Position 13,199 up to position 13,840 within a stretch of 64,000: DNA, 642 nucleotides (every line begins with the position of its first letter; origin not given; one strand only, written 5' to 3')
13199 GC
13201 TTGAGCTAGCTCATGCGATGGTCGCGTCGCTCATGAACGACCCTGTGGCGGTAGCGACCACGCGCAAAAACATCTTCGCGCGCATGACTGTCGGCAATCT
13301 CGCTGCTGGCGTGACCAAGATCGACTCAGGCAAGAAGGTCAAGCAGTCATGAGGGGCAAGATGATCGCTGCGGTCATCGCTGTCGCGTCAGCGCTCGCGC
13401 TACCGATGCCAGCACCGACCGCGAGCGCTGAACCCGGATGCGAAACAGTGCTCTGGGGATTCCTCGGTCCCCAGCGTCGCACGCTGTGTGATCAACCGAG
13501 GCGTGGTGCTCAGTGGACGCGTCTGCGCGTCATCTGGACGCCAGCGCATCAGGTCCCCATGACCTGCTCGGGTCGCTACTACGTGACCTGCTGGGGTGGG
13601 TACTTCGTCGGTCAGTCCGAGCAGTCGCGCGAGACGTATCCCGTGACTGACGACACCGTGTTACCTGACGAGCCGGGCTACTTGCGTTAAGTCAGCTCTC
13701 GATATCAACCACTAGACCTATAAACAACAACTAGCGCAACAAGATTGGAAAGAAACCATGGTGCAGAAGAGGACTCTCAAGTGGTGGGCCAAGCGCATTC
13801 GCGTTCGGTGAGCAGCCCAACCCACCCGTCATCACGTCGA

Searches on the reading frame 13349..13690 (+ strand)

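Call 51: search_protein_families(library=pfam, proteins=[window:13349-13690:+], max_evalue=0.01)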
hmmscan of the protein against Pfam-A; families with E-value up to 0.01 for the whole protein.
window:13349-13690:+ (113 aa): 1 family
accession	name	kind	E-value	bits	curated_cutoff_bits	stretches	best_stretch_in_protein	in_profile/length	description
PF24238.1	CDGP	-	1.3e-14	55.1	24.3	1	30-112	1-67/68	CDGP domain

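Call 79: search_protein_families(library=phrogs, proteins=[window:13349-13690:+], max_evalue=0.001)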
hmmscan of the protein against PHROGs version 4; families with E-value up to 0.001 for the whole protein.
window:13349-13690:+ (113 aa): 1 family
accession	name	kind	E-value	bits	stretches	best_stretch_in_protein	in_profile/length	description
phrog_549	-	unknown function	2.2e-32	113.6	1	5-113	13-128/353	-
